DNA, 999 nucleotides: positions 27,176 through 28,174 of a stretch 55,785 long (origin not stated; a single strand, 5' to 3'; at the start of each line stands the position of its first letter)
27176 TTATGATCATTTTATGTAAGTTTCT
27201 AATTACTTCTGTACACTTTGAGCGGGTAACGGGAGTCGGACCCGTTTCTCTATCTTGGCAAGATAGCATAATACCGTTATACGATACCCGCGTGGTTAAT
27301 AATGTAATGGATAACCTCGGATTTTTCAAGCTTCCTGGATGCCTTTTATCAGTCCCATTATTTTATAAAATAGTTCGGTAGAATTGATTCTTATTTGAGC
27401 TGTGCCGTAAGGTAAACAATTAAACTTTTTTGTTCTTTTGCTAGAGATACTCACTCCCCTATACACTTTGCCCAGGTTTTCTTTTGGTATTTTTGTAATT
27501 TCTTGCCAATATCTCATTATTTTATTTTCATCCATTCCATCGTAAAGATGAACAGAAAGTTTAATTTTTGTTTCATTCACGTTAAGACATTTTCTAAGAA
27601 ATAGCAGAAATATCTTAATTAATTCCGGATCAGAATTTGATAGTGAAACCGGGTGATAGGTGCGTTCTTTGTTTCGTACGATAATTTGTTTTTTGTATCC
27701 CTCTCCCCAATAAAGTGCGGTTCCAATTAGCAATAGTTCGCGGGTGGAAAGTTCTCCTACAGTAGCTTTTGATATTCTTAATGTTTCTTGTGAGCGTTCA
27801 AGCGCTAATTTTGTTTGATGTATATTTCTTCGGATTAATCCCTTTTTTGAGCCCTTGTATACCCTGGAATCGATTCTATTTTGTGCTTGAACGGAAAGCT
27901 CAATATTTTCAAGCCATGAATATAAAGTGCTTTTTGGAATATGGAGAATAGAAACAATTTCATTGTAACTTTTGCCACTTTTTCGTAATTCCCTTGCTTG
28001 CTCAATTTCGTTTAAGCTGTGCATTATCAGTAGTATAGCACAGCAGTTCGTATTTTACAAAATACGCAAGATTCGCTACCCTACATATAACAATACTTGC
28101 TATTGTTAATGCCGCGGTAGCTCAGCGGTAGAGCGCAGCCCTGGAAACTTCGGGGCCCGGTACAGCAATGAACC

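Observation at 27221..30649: Every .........-type gene sits immediately 5' of, and co-oriented with, a tRNA gene (3 of 3)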

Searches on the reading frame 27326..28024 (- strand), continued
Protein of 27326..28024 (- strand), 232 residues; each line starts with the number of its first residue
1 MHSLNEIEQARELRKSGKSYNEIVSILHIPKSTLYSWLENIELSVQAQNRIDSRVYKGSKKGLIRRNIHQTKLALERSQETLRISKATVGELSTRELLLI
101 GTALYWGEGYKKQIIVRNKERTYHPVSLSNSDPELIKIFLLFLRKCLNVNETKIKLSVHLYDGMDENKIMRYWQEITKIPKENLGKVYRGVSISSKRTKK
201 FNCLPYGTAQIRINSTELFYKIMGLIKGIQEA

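Call 52: fold_search(model_id=the predicted structure, library=viral)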
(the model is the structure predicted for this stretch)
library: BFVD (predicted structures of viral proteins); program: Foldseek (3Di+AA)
matches with E <= 10: 992; with E <= 0.001: 0
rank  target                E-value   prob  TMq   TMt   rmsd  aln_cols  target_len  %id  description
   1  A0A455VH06            1.1e-02  0.85  0.24  0.18  22.0       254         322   15  (no name in the UniProt tables at hand)
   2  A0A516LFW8            4.4e-02  0.94  0.16  0.28  16.4       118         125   24  (no name in the UniProt tables at hand)
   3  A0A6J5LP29            6.7e-02  0.96  0.18  0.22  13.1       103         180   16  Uncharacterized protein [uncultured Caudovirales phage]
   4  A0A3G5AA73            7.5e-02  0.85  0.19  0.20  16.4       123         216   18  Uncharacterized protein [Hyperionvirus sp.]
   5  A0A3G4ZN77            9.0e-02  0.44  0.18  0.21  22.4       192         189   11  Uncharacterized protein [Terrestrivirus sp.]
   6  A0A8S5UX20            1.4e-01  0.90  0.16  0.19  16.0       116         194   18  Transposase [Siphoviridae sp. ctDmR33]
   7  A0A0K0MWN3            1.9e-01  0.97  0.17  0.54   5.9        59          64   15  Uncharacterized protein [Gordonia phage GMA5]
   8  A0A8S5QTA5            2.1e-01  1.00  0.15  0.27   0.5        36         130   36  Transposase IS30-like HTH domain-containing protein [Myoviridae sp. ctRTx89]
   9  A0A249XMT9            2.2e-01  0.98  0.19  0.20   5.3        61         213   20  4Fe-4S Wbl-type domain-containing protein [Mycobacterium phage Geralt]
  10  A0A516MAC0            2.3e-01  0.60  0.17  0.24  11.3       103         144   16  (no name in the UniProt tables at hand)
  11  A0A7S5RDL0            2.6e-01  0.72  0.20  0.30  10.5       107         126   20  Helix-turn-helix domain-containing protein [Rhizobium phage RHph_N38]
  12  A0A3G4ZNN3            2.6e-01  0.41  0.15  0.13  23.1       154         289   12  Uncharacterized protein [Terrestrivirus sp.]
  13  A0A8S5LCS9            2.9e-01  1.00  0.18  0.19   1.7        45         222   24  Transposase [Myoviridae sp. ctngn1]
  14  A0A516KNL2            2.9e-01  0.97  0.22  0.16  11.5        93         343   13  (no name in the UniProt tables at hand)
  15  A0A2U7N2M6            2.9e-01  0.30  0.17  0.10  22.5       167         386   14  RIIB protector from prophage-induced early lysis [Pseudomonas phage PspYZU05]
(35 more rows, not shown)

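Call 56: search_protein_representatives(alignment_id=A1)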
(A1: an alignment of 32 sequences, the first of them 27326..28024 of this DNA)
Query: 32 sequences, 227 profile positions. Proteins with E-value up to 0.001 (for the whole library): 9746; up to 1e-10: 4852; up to 1e-30: 1645. The best 150 are listed.
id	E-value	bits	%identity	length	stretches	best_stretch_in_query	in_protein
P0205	4.6e-91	320.6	-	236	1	1-224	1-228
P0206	7.6e-88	310.1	-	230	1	1-225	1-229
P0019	2.7e-82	291.9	-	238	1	1-225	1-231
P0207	1.9e-81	289.1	-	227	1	1-224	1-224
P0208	1.3e-80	286.4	-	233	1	1-226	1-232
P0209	8.3e-78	277.2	-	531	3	5-220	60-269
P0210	2.5e-77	275.7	-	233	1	4-226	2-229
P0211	8.0e-77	274.0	-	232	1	3-225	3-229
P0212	1.3e-76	273.4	-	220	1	1-224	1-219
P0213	2.3e-76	272.5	-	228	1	11-225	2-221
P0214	2.8e-76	272.2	-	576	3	5-224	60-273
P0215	5.5e-75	268.0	-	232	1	1-226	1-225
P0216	1.9e-74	266.2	-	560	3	5-221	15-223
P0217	5.9e-74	264.6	-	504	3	4-222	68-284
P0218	1.3e-73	263.5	-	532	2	5-220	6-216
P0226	4.0e-69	248.8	-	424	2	4-224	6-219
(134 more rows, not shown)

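Call 97: search_protein_families(library=padloc, proteins=[window:27326-28024:-], max_evalue=0.01)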
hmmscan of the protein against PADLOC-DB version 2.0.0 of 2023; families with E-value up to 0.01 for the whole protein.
window:27326-28024:- (232 aa): 0 families

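Call 98: search_protein_families(library=pfam, proteins=[P0209, P0226], max_evalue=0.01)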
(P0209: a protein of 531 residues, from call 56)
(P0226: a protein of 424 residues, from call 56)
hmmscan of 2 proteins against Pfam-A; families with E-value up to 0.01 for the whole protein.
P0209 (531 aa): 3 families
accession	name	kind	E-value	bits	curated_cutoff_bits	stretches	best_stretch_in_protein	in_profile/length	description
PF13518.12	HTH_28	-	0.0033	17.9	25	0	67-94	9-35/52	Helix-turn-helix domain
PF02796.21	HTH_7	-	0.005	17.4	23.8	0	52-86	2-36/45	Helix-turn-helix domain of resolvase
PF25787.1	HTH_SB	-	0.007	16.6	43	0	58-92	9-43/53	Sleeping Beauty transposase HTH domain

P0226 (424 aa): 4 families
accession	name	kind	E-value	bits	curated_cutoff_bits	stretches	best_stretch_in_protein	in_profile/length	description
PF13384.12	HTH_23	-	3.3e-05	24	24.6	1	14-41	13-40/50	Homeodomain-like domain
PF08281.18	Sigma70_r4_2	-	0.00092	19.2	25.7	1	15-39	23-47/54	Sigma-70, region 4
PF13518.12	HTH_28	-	0.0027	18.2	25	0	17-41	11-35/52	Helix-turn-helix domain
PF13936.12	HTH_38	-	0.0079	16.3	27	0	7-34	9-36/44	Helix-turn-helix domain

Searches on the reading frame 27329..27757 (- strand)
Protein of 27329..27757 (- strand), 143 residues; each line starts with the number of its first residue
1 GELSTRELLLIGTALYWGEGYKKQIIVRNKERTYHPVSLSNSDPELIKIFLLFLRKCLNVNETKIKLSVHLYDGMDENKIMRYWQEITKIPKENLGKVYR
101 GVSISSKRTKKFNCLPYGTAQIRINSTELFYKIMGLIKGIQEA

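Call 85: search_solved_structures(query=A3, max_evalue=10)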
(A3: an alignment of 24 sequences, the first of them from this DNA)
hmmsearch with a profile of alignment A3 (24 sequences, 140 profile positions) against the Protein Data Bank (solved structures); distinct sequences matched with E-value up to 10: 3.
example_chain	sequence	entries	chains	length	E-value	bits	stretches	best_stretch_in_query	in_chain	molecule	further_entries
6v2t_A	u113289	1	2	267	0.96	12.5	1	69-130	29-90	dTDP-4-amino-4,6-dideoxyglucose formyltransferase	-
3phs_A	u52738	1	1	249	1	12.4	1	63-126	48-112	Cell wall surface anchor family protein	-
7f2y_A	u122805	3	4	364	1.3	12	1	69-94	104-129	Phenylacetaldoxime dehydratase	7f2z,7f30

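Call 89: predict_structure(alignment_id=A3)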
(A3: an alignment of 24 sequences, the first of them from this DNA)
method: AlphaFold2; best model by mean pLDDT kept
length: 143 residues; sequences in the alignment: 24
mean_pLDDT: 88.3   pTM: 0.82
mean pLDDT of the five models: 88.3, 87.9, 87.4, 86.4, 85.7
residues with pLDDT >= 90: 95; 70-90: 33; 50-70: 15; < 50: 0
segments of 3 or more residues with pLDDT < 50: none
pLDDT, mean of each block of 10 residues (from residue 1): 92 97 80 87 95 97 95 86 95 89 57 73 95 96 95
secondary structure, 60 per line:
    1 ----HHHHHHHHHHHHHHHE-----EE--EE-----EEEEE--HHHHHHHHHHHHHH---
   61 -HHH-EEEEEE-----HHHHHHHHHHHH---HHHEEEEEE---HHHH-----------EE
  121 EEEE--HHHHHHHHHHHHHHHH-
elements in order: H5-19 E37-41 H44-57 E66-71 H77-88 E95-100 H104-107 E119-124 H127-142

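Call 91: fold_search(model_id=the predicted structure, library=pdb)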
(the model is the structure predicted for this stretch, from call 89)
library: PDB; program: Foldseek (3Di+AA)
matches with E <= 10: 493; with E <= 0.001: 0
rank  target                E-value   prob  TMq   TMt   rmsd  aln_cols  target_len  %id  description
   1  6iki_B                2.9e-03  0.99  0.41  0.43   8.0       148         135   10  Crystal structure of YfiB(W55L) (released 2019-03-13)
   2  6ikj_A                5.1e-03  0.97  0.38  0.40   8.2       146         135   11  Crystal structure of YfiB(F48S) (released 2019-03-13)
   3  5eaz_A                9.8e-03  0.95  0.40  0.42   7.8       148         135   11  crystal form I of YfiB belonging to space groups P21 (released 2016-05-18)
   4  6iki_A                1.0e-02  0.95  0.38  0.40   6.8       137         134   10  Crystal structure of YfiB(W55L) (released 2019-03-13)
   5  4zhv_B                1.4e-02  0.91  0.40  0.42   7.9       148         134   12  Crystal structure of a bacterial signalling protein (released 2016-04-27)
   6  3khn_A                1.4e-02  0.85  0.34  0.32   9.3       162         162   10  Crystal structure of putative MotB like protein DVU_2228 from Desulfovibrio vulgaris. (released 2009-12-01)
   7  4zhv_A                2.2e-02  0.90  0.41  0.42   6.8       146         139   12  Crystal structure of a bacterial signalling protein (released 2016-04-27)
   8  9ngu_Ah               2.3e-02  0.85  0.36  0.29   7.0       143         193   12  In situ cryo-EM structure of outer membrane cap (OMC) of the Legionella Dot/Icm T4SS machine (released 2025-09-17)
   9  9ljl_B                3.5e-02  0.82  0.38  0.36   7.6       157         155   10  Structure of the periplasmic domain of MotS from Bacillus subtilis in 300 mM NaCl (released 2025-02-26)
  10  9ljm_A                3.9e-02  0.80  0.37  0.36   7.6       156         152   10  Structure of the periplasmic domain of MotS from Bacillus subtilis in 300 mM KCl (released 2025-02-26)
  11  5wtl_D                3.9e-02  0.72  0.35  0.24  13.1       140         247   14  Crystal structure of the periplasmic portion of outer membrane protein A (OmpA) from Capnocytophaga gingivalis (released 2017-12-13)
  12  3khn_B                4.5e-02  0.77  0.36  0.34   7.6       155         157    8  Crystal structure of putative MotB like protein DVU_2228 from Desulfovibrio vulgaris. (released 2009-12-01)
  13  6jfw_A                4.5e-02  0.75  0.37  0.37   8.4       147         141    8  Crystal structure of PA0833 periplasmic domain from Pseudomonas aeruginosa reveals an unexpected enlarged peptidoglyca (released 2019-03-20)
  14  9ljl_A                4.7e-02  0.72  0.34  0.33   8.3       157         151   10  Structure of the periplasmic domain of MotS from Bacillus subtilis in 300 mM NaCl (released 2025-02-26)
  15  3s0h_A                4.7e-02  0.63  0.35  0.33  13.4       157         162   10  The crystal structure of the periplasmic domain of Helicobacter pylori MotB (residues 90-256). (released 2012-03-14)
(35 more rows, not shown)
